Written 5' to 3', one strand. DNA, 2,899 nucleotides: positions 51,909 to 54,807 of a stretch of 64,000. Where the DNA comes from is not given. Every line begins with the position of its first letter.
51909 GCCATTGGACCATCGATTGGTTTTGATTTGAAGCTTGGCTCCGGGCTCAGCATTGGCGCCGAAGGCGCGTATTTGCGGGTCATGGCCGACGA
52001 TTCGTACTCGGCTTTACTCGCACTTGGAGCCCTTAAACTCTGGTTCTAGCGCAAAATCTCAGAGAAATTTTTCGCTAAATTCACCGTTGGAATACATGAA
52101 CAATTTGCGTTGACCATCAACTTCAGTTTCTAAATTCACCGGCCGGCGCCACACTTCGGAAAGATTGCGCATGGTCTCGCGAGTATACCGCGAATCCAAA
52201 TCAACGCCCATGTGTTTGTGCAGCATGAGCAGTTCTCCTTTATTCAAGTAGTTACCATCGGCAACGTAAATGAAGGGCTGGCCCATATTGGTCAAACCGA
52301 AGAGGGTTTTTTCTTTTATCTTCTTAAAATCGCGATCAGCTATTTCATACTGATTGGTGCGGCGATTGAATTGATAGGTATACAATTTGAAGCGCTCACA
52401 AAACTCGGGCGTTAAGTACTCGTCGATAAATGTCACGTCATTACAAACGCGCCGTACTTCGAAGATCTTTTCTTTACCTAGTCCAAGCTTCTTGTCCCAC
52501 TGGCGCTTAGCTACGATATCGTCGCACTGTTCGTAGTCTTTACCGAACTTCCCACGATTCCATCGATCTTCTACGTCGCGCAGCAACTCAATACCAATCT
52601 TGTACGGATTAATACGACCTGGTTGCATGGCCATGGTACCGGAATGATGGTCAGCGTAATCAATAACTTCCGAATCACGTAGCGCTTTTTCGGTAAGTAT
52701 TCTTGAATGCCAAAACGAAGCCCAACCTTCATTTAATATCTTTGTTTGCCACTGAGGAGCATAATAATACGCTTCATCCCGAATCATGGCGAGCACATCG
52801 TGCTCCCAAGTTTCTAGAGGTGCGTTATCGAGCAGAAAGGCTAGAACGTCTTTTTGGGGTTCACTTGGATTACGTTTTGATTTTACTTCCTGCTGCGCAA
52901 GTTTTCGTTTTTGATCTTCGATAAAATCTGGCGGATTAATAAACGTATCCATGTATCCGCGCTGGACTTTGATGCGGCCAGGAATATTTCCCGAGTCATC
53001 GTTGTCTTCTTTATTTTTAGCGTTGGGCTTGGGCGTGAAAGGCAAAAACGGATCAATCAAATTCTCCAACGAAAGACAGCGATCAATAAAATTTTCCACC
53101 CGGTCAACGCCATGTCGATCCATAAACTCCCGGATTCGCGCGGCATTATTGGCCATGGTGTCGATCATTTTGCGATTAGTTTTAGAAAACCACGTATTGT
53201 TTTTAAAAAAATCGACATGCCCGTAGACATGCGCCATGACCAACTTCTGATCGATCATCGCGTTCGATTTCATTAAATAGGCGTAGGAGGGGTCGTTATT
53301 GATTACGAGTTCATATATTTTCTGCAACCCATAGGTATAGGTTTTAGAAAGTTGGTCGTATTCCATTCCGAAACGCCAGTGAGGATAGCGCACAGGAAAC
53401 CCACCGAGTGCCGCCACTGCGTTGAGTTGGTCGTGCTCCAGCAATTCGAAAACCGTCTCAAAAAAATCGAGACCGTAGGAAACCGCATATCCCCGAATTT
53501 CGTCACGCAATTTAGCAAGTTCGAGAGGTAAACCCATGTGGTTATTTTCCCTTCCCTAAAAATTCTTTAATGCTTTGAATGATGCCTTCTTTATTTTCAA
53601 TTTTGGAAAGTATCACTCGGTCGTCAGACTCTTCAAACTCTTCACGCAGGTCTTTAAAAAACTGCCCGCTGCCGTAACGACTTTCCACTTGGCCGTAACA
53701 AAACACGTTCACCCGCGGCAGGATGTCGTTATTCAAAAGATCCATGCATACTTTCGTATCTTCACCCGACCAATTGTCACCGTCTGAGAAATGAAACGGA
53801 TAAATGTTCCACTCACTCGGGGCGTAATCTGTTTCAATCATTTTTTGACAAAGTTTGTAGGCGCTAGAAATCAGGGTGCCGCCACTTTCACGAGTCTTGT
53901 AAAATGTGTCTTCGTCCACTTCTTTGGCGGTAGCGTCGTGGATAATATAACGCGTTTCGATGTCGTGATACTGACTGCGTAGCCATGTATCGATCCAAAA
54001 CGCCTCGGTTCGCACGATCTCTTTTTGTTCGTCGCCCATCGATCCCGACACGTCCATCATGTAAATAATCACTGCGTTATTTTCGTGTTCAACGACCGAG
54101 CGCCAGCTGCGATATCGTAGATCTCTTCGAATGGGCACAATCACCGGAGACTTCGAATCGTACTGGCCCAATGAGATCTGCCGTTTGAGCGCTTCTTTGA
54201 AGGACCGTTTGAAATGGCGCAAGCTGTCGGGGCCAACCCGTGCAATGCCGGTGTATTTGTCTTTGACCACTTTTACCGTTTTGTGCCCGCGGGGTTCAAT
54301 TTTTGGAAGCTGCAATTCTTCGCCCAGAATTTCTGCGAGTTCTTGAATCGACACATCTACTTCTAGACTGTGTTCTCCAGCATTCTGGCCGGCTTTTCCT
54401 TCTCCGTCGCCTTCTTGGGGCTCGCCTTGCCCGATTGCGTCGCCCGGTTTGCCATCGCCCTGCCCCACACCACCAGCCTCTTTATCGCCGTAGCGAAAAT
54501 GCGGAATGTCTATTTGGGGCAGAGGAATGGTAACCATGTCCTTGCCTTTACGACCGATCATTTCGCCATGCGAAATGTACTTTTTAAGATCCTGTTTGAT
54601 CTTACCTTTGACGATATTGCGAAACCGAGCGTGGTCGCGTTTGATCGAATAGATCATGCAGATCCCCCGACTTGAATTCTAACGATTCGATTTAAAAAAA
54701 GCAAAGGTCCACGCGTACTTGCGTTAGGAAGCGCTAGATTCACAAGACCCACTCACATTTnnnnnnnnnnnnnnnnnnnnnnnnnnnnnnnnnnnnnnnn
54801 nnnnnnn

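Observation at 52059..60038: Secreted ankyrin-repeat protein (about 1064 aa) inserted inside the conserved prkA-yeaH-spoVR stress module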

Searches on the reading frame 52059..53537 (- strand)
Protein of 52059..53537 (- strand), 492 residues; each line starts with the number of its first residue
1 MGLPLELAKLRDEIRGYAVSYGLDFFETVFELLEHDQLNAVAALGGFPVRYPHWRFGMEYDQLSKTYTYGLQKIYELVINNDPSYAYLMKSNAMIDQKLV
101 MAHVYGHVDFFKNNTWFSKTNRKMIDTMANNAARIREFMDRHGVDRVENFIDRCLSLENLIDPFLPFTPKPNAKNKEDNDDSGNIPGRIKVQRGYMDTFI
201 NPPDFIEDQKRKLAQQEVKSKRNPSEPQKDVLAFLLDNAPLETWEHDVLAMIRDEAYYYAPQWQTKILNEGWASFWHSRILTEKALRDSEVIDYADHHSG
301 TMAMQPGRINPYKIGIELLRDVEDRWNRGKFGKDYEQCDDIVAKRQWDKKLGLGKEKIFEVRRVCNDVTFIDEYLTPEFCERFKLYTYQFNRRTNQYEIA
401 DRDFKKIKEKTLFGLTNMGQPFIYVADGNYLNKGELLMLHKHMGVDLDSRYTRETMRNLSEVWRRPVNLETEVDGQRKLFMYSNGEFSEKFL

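Call 5: search_protein_families(library=pfam, proteins=[window:52059-53537:-], max_evalue=0.1)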
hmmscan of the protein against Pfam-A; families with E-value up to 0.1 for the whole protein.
window:52059-53537:- (492 aa): 2 families
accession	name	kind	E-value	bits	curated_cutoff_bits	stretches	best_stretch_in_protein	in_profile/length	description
PF04293.20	SpoVR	-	5.7e-136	453.9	27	1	6-418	6-405/407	SpoVR like protein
PF24755.2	SpoVR_C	-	1.6e-06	28.4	27.6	1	421-472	1-53/55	SpoVR-like C-terminal domain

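Call 6: search_protein_families(library=ncbifam, proteins=[window:52059-53537:-], max_evalue=0.1)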
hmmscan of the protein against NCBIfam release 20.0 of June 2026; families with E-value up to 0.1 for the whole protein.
window:52059-53537:- (492 aa): 1 family
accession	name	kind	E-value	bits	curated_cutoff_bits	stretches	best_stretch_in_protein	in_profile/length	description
NF008737.0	PRK11767.1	equivalog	2e-61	208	679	1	7-474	24-492/505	SpoVR family protein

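Call 30: search_protein_families(library=padloc, proteins=[window:52062-53537:-], max_evalue=0.01)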
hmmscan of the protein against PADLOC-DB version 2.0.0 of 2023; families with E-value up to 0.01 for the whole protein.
window:52062-53537:- (492 aa): 0 families

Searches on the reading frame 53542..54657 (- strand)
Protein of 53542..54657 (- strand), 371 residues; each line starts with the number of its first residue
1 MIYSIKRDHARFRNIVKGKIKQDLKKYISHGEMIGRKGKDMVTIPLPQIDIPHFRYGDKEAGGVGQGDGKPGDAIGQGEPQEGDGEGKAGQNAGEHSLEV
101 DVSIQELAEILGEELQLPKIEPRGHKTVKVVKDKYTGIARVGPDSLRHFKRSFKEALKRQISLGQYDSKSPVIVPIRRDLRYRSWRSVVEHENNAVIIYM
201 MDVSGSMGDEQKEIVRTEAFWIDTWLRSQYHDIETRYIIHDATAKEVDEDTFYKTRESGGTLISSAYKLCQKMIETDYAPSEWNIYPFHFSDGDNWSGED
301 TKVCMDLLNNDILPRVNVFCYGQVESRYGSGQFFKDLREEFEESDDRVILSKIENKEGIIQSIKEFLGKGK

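Call 5: search_protein_families(library=pfam, proteins=[window:53542-54657:-], max_evalue=0.1)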
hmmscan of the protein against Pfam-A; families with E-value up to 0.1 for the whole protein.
window:53542-54657:- (371 aa): 1 family
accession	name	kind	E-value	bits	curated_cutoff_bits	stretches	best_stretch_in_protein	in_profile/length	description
PF04285.18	DUF444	-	7.4e-88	295.8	27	2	176-369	225-417/418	Protein of unknown function (DUF444)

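Call 6: search_protein_families(library=ncbifam, proteins=[window:53542-54657:-], max_evalue=0.1)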
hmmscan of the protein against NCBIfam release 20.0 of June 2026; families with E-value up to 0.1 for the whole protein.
window:53542-54657:- (371 aa): 6 families
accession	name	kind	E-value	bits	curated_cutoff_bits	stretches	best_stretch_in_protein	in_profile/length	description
NF003711.0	PRK05325.2-3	equivalog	2.9e-189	628.9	388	1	2-371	2-369/369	hypothetical protein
TIGR02877.1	spore_yhbH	equivalog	1.4e-85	287.7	467.95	1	6-367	15-371/371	sporulation protein YhbH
NF003713.0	PRK05325.2-5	equivalog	2.5e-64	217.9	467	2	174-368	242-435/441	hypothetical protein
NF003707.0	PRK05325.1-2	equivalog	5.5e-56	190.4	396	2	179-366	231-418/428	hypothetical protein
NF003708.0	PRK05325.1-3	equivalog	2.5e-51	174.9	466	2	179-367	232-417/423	hypothetical protein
NF003712.0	PRK05325.2-4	equivalog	4.4e-40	137.6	421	1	60-306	125-378/446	hypothetical protein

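Call 30: search_protein_families(library=padloc, proteins=[window:53545-54657:-], max_evalue=0.01)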
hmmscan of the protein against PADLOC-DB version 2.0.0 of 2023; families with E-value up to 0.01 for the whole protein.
window:53545-54657:- (371 aa): 0 families
